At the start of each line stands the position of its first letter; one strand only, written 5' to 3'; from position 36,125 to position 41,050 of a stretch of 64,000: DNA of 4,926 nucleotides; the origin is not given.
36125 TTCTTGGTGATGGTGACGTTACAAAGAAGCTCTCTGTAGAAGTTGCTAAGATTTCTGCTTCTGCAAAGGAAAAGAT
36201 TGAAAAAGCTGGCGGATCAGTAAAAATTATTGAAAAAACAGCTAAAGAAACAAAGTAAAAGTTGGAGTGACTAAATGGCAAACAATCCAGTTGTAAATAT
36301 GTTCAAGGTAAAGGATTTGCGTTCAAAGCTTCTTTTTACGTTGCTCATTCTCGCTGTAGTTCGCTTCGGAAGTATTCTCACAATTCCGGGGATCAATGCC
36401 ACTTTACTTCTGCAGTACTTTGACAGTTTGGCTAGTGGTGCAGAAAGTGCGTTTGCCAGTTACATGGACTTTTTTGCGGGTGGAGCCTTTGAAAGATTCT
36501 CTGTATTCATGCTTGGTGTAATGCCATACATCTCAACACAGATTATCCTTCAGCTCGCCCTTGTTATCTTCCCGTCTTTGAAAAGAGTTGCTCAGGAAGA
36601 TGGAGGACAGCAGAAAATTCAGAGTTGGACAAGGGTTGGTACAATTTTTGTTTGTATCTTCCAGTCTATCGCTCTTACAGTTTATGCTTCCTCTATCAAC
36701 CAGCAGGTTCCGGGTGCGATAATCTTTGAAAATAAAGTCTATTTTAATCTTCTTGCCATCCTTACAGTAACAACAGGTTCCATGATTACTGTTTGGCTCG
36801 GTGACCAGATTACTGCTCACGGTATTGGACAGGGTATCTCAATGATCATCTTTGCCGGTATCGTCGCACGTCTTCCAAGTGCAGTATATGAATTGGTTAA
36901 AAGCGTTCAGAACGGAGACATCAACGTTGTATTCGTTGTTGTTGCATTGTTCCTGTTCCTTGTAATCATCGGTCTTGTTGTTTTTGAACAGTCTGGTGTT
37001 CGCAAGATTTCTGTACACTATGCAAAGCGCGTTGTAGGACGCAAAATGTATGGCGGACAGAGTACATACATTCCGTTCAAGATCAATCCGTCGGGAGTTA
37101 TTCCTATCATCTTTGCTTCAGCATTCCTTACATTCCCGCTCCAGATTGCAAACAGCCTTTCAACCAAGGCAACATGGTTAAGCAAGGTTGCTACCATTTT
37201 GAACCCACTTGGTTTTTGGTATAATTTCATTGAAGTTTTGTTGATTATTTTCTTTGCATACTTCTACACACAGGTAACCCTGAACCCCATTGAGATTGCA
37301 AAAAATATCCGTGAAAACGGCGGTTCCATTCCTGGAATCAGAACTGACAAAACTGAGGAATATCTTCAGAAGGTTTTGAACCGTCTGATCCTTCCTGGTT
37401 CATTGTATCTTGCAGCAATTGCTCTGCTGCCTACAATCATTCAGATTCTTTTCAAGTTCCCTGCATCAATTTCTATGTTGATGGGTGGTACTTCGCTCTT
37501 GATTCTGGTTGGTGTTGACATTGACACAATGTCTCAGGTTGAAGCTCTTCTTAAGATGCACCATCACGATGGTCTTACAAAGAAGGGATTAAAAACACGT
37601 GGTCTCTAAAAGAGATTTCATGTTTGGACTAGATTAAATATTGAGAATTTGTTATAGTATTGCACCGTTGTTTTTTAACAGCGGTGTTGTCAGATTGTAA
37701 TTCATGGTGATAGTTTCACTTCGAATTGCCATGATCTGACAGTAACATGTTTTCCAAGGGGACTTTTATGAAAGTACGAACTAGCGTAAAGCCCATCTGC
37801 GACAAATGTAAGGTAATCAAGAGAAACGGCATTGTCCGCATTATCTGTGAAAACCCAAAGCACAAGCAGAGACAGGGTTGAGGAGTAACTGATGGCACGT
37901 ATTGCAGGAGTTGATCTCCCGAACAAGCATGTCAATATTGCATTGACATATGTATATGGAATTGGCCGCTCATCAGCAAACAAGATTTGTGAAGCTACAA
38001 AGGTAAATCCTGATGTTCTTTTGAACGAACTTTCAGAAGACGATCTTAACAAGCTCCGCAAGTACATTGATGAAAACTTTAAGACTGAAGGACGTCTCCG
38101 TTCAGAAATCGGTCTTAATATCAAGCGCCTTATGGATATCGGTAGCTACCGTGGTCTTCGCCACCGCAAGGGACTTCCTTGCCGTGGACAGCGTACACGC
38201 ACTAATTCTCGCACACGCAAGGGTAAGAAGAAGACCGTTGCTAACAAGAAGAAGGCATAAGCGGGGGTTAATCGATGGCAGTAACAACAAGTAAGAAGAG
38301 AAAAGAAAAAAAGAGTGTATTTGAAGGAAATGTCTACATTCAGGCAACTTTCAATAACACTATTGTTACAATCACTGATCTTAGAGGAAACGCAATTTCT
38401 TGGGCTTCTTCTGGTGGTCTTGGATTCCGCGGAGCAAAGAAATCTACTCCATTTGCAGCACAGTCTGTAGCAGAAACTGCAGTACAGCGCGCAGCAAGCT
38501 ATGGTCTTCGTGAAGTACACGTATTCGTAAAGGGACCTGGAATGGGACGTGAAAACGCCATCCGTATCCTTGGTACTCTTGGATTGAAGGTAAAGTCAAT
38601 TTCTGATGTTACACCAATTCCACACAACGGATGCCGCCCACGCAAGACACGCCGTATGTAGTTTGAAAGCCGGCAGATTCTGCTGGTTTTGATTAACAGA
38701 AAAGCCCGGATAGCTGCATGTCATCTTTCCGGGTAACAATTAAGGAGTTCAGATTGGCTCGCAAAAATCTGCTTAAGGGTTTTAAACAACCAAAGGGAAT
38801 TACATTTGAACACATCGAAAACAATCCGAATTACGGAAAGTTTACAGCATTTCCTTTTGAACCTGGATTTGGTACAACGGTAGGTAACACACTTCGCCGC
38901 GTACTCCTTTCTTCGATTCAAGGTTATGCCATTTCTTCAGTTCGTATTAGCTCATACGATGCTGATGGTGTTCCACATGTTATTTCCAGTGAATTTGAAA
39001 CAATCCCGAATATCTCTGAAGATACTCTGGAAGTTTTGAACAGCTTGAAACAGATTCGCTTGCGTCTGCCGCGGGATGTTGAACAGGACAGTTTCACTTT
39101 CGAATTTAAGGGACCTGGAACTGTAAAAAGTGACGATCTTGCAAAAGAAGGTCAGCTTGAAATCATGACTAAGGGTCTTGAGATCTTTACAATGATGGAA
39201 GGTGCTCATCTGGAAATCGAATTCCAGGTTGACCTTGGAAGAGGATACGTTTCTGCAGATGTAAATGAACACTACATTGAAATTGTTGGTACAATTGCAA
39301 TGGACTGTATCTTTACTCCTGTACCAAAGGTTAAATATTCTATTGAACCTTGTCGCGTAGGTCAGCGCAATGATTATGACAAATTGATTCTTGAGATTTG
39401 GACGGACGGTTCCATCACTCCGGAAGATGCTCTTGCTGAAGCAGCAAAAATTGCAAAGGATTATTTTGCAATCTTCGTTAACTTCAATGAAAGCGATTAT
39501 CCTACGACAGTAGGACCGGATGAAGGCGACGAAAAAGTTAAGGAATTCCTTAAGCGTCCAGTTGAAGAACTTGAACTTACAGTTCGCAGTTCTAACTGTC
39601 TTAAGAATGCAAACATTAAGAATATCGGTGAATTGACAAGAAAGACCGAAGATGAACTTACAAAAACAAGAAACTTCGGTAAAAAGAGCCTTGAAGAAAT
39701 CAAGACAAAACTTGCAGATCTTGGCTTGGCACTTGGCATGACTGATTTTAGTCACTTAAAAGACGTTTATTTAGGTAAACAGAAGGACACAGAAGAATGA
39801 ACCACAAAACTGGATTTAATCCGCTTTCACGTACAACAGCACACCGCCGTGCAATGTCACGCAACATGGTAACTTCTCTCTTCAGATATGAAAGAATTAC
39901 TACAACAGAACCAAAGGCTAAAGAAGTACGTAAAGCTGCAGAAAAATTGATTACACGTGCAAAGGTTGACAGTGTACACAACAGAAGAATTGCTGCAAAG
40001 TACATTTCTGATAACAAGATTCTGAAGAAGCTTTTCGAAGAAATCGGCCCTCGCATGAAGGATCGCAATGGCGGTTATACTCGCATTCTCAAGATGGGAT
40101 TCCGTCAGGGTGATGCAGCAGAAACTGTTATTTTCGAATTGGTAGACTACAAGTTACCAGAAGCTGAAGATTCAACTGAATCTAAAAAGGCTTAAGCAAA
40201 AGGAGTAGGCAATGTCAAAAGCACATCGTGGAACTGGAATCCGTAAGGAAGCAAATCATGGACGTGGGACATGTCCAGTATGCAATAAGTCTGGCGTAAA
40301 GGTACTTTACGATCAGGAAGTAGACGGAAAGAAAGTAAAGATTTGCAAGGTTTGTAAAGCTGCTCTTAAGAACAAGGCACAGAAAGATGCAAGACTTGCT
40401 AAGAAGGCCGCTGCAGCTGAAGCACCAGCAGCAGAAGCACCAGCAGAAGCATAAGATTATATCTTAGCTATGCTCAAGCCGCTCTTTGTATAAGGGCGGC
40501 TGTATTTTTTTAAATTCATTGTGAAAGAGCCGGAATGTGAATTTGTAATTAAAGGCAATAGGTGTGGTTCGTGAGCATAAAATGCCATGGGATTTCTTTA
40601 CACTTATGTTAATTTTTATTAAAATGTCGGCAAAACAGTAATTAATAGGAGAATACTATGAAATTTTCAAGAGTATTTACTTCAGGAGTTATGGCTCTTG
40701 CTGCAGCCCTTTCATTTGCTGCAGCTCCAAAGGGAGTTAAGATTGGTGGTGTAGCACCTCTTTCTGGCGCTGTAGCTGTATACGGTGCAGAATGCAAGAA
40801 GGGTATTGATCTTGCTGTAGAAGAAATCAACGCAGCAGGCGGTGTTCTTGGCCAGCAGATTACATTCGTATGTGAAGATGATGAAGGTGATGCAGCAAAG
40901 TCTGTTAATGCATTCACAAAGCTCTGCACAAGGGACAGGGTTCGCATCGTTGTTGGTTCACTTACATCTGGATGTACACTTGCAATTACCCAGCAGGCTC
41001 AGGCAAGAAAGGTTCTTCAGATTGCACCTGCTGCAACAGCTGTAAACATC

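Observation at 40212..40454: Candidate unrecognised ribosomal protein: basic Zn-ribbon gene that closes the r-protein superoperon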

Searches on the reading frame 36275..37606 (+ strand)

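Call 11: search_protein_families(library=pfam, proteins=[window:36275-37606:+])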
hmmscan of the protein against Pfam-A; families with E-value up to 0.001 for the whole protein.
window:36275-37606:+ (444 aa): 1 family
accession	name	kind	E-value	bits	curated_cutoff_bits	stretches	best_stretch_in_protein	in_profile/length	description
PF00344.25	SecY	-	1.7e-96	323.6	32.2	1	76-419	1-306/306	SecY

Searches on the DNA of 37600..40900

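Call 79: search_rna_families(source=window, start=37600, end=40900, threshold=evalue, max_evalue=1)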
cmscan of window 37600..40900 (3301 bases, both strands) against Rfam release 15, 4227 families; matches with E-value up to 1: 2.
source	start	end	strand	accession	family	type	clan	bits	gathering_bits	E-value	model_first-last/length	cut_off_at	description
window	40601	40679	-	RF01604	plasmodium_snoR28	Gene; snRNA; snoRNA; CD-box;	-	24.6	63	0.95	1-78/78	no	small nucleolar RNA snoR28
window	37870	37924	+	RF00140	Alpha_RBS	Cis-reg;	-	20.9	38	0.074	1-110/110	no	Alpha operon ribosome binding site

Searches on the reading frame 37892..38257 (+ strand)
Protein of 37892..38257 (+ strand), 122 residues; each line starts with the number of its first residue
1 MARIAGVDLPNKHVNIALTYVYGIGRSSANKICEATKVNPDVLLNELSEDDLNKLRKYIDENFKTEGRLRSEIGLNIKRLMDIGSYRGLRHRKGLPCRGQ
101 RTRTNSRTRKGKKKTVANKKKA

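Call 11: search_protein_families(library=pfam, proteins=[window:37892-38257:+])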
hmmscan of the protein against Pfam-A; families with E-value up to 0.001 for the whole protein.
window:37892-38257:+ (122 aa): 1 family
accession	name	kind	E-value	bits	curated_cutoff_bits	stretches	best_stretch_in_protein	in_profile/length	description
PF00416.27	Ribosomal_S13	-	1.9e-29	103.1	31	1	3-108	1-128/128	Ribosomal protein S13/S18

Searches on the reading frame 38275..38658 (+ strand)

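Call 11: search_protein_families(library=pfam, proteins=[window:38275-38658:+])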
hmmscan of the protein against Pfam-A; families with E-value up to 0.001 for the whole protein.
window:38275-38658:+ (128 aa): 1 family
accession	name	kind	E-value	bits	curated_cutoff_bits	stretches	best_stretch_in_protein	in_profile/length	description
PF00411.24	Ribosomal_S11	-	1.4e-43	148.3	25.1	1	18-127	1-110/110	Ribosomal protein S11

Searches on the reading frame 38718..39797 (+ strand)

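Call 11: search_protein_families(library=pfam, proteins=[window:38718-39797:+])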
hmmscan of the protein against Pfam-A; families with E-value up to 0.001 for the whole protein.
window:38718-39797:+ (360 aa): 3 families
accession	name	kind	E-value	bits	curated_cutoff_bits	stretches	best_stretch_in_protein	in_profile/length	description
PF03118.21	RNA_pol_A_CTD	-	2.5e-26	91.6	23.8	1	271-333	4-66/67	Bacterial RNA polymerase, alpha chain C terminal domain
PF01193.29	RNA_pol_L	-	2.7e-25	88.3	24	1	46-249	2-73/74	RNA polymerase Rpb3/Rpb11 dimerisation domain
PF01000.31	RNA_pol_A_bac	-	2.2e-21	76.7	33.9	1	82-200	5-119/119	RNA polymerase Rpb3/RpoA insert domain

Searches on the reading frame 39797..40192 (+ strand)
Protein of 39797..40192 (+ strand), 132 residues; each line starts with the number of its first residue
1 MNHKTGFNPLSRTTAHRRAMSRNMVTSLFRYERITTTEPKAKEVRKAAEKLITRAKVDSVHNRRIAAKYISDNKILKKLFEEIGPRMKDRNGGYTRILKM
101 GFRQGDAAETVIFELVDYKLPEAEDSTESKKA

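Call 11: search_protein_families(library=pfam, proteins=[window:39797-40192:+])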
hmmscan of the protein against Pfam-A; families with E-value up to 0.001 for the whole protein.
window:39797-40192:+ (132 aa): 1 family
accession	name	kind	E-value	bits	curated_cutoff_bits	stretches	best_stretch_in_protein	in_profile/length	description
PF01196.24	Ribosomal_L17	-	3.5e-39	134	27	1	20-116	1-97/97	Ribosomal protein L17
